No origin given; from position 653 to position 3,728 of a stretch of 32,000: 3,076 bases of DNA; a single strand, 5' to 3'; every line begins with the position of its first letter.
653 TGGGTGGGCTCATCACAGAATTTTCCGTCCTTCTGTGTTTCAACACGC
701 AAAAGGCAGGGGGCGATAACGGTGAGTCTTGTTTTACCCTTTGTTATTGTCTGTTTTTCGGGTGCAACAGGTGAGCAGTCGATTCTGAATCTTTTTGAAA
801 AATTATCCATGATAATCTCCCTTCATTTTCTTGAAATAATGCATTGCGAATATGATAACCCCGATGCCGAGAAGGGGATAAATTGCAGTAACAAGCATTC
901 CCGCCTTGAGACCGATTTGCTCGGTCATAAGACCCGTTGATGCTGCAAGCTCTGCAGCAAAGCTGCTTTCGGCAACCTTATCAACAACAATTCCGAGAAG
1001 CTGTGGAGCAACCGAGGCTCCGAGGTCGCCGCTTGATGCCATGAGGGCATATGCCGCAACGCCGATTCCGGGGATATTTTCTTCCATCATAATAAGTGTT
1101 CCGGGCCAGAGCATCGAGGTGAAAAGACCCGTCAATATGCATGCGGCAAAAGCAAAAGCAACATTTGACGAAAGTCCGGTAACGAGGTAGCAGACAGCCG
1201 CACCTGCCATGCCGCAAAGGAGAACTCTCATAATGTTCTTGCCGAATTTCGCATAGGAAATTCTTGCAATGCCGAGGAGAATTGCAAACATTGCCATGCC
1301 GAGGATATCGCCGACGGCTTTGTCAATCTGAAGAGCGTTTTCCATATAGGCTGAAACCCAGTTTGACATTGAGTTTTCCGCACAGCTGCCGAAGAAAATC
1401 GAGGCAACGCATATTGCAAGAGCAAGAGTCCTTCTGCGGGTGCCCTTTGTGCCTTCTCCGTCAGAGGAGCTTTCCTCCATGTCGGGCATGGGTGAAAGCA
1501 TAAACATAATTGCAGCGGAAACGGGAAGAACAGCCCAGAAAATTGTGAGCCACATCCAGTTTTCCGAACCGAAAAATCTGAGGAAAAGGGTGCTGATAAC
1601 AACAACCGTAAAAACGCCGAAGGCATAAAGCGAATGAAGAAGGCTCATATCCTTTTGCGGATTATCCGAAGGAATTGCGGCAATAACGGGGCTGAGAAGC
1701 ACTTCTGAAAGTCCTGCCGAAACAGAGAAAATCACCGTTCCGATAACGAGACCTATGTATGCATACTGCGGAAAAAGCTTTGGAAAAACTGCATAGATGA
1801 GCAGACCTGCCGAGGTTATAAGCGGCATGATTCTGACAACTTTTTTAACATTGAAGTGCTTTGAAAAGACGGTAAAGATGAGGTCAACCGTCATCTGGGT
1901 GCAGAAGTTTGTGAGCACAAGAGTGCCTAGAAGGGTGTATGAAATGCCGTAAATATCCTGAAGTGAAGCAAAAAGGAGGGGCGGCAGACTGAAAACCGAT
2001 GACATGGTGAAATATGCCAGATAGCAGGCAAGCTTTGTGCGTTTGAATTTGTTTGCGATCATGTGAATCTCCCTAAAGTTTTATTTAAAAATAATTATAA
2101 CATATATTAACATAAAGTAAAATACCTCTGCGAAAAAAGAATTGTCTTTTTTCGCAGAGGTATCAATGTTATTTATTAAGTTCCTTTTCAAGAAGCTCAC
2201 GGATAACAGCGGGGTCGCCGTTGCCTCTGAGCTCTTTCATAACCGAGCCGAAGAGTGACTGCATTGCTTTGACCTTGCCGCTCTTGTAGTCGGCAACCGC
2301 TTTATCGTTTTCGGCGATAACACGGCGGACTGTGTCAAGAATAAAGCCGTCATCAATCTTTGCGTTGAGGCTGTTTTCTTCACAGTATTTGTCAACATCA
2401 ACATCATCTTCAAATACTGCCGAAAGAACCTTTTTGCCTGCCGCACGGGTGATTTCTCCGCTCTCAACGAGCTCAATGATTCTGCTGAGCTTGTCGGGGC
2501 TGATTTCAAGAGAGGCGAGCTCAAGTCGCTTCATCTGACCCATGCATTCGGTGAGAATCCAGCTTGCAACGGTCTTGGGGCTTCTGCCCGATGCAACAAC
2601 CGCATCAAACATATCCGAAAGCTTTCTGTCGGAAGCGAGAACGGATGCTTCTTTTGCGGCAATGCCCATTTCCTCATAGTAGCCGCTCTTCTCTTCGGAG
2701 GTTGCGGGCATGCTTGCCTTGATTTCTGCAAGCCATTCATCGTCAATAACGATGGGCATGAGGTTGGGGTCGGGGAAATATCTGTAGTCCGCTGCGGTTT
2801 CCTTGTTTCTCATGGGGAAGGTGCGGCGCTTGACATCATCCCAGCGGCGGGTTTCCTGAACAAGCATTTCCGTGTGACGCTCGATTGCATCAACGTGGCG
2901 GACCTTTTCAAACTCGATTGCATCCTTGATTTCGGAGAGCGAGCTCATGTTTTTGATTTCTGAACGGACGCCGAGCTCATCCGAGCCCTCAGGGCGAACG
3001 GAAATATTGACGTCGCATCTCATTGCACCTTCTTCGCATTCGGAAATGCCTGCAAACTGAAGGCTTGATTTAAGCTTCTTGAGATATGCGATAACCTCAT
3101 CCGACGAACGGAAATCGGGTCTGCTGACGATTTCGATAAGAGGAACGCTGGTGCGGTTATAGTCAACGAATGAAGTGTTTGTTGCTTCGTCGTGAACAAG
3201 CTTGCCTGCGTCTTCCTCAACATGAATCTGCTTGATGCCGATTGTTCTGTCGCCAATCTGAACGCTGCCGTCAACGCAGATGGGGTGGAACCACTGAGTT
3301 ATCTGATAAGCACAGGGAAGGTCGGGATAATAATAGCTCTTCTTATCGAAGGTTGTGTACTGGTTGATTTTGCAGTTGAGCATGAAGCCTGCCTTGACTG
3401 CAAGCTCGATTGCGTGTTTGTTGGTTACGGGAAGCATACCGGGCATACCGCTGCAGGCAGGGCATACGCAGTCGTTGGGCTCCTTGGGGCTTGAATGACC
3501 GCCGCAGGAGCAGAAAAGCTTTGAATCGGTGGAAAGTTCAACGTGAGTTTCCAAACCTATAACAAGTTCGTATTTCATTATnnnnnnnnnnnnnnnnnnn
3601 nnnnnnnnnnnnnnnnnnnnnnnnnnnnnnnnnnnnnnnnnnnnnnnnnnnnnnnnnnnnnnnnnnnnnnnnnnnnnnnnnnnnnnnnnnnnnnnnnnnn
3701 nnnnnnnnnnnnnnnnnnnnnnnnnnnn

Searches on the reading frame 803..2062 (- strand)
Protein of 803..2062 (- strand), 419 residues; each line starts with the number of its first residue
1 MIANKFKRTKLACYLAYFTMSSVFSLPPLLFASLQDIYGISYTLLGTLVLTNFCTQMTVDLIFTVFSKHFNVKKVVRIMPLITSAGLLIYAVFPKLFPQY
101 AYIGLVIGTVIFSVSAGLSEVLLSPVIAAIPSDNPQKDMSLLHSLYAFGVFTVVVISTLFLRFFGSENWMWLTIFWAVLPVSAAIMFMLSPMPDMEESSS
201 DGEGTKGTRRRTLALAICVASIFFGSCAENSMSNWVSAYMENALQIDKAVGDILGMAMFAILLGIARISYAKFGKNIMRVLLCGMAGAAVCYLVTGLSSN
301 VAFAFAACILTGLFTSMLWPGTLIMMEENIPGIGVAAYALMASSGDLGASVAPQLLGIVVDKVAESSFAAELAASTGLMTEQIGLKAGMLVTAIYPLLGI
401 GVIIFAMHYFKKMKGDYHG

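Call 65: search_protein_families(library=pfam, proteins=[window:803-2062:-], max_evalue=0.00001)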
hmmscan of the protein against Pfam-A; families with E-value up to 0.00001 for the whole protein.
window:803-2062:- (419 aa): 1 family
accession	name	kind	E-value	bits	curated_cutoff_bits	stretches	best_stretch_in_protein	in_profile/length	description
PF07690.21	MFS_1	-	1.1e-19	71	33.4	1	15-353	3-347/347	Major Facilitator Superfamily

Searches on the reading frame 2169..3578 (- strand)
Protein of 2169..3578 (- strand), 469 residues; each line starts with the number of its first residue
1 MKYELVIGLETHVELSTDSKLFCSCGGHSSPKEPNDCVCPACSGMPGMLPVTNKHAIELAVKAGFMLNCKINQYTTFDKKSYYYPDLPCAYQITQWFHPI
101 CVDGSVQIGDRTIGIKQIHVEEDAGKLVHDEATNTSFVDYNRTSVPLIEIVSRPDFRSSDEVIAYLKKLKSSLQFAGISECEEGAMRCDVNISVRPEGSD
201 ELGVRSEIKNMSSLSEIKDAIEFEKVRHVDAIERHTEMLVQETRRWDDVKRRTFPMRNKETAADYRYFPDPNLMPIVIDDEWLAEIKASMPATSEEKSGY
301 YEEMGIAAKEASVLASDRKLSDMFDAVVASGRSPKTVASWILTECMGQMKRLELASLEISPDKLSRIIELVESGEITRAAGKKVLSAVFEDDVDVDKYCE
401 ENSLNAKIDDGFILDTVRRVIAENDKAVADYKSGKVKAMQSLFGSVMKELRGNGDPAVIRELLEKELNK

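Call 65: search_protein_families(library=pfam, proteins=[window:2169-3578:-], max_evalue=0.00001)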
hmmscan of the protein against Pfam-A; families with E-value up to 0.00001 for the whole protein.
window:2169-3578:- (469 aa): 2 families
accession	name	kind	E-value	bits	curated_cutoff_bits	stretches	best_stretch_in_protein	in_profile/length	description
PF02934.20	GatB_N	-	5e-108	360.9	23.4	1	5-283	1-276/277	GatB/GatE catalytic domain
PF02637.23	GatB_Yqey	-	9.6e-35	120.1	27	1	322-467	1-148/148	GatB domain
